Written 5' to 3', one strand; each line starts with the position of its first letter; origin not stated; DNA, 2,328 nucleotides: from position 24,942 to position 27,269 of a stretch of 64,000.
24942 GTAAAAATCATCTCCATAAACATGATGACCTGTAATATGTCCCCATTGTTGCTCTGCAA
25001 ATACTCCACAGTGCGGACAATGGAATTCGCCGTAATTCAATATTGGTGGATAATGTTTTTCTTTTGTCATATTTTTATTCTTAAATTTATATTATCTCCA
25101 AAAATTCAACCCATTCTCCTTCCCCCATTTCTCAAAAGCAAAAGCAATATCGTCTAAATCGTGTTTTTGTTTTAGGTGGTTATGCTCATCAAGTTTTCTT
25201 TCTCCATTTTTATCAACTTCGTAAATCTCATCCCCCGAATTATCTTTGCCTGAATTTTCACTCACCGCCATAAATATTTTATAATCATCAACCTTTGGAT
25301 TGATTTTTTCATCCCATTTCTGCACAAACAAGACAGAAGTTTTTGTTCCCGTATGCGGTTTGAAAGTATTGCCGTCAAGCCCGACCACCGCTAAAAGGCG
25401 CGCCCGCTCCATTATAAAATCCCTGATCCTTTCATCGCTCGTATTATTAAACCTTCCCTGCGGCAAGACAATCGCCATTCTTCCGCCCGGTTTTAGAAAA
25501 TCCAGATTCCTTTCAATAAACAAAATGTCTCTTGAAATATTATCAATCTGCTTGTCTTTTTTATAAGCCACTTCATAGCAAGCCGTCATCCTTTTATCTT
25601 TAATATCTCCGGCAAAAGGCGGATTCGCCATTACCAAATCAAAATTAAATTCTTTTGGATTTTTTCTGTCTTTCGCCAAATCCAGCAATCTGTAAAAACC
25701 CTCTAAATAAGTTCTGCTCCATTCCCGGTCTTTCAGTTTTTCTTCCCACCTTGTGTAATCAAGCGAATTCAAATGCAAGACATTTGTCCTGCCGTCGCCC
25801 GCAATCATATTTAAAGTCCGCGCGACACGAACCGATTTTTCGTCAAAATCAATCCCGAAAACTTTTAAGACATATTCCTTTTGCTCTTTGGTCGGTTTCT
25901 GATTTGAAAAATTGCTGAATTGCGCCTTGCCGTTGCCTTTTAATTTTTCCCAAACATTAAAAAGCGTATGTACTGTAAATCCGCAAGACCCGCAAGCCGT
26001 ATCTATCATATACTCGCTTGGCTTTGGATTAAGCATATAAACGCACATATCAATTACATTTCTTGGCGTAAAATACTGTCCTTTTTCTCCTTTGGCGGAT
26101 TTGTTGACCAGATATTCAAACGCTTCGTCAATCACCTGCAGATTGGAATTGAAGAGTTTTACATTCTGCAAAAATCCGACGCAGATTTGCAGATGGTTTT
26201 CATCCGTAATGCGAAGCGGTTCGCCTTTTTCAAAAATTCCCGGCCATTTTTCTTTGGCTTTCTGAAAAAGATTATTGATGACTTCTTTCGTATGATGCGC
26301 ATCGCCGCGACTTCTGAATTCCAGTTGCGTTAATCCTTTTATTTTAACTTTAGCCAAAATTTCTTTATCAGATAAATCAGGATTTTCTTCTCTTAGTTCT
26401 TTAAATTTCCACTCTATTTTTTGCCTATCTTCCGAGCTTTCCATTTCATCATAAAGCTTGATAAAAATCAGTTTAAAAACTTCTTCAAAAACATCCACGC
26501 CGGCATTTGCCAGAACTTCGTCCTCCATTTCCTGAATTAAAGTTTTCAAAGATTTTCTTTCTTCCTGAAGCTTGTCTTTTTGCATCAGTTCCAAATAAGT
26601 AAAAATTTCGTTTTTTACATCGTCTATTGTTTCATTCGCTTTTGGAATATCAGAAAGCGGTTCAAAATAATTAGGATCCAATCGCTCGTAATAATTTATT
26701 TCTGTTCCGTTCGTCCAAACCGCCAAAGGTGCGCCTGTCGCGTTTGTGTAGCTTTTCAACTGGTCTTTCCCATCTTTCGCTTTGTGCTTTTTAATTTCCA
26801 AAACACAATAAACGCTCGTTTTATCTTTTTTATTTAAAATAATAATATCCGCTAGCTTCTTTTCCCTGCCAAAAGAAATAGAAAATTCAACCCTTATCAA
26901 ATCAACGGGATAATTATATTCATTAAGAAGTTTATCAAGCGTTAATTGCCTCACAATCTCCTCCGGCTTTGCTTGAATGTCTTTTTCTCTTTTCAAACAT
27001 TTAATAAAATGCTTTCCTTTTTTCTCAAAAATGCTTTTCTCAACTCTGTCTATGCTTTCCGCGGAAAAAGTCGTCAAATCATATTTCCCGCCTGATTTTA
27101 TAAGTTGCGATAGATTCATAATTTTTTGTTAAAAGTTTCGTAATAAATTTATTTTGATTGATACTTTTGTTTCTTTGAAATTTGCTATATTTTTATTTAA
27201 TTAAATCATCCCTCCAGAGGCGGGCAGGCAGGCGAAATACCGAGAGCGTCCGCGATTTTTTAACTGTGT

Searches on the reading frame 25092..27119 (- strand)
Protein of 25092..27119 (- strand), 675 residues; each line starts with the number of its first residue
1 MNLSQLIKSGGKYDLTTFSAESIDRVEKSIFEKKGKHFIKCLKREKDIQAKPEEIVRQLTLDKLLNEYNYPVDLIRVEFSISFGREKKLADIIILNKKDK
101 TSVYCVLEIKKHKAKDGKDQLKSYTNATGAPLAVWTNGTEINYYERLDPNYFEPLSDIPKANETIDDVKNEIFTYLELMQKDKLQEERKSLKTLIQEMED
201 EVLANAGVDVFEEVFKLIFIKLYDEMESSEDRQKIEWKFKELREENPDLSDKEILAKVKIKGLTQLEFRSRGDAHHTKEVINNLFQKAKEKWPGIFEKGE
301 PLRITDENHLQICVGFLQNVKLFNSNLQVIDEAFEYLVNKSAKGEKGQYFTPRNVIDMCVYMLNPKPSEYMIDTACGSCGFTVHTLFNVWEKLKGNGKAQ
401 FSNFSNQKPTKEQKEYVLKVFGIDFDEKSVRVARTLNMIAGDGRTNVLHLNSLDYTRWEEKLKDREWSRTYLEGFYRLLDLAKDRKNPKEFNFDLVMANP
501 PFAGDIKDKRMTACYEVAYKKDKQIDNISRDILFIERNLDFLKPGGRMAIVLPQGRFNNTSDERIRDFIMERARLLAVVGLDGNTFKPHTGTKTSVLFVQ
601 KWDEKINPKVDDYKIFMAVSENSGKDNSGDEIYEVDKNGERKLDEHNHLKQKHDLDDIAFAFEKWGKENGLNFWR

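Call 47: find_encoding_contigs(protein=window:25092-27119:-, flank=10000, max_places=1)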
Protein window:25092-27119:- (675 aa): 2 contigs read that carry it; 1 place shown.
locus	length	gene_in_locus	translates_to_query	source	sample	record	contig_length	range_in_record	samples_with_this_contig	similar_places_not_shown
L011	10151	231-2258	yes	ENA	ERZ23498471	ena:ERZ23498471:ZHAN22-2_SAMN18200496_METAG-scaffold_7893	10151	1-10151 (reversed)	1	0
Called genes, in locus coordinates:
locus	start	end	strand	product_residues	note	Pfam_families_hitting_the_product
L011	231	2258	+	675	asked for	PF13588:HSDR_N_2, PF02384:N6_Mtase, PF07669:Eco57I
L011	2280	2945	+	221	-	PF13643:DUF4145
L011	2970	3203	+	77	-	-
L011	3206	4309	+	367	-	-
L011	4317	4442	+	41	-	-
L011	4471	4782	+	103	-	-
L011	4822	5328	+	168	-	PF08937:ThsB_TIR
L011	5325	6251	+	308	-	PF20016:ThsA_Macro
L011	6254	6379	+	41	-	-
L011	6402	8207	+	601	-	PF13175:AAA_15, PF13304:AAA_21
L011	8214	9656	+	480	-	PF01420:Methylase_S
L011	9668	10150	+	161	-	?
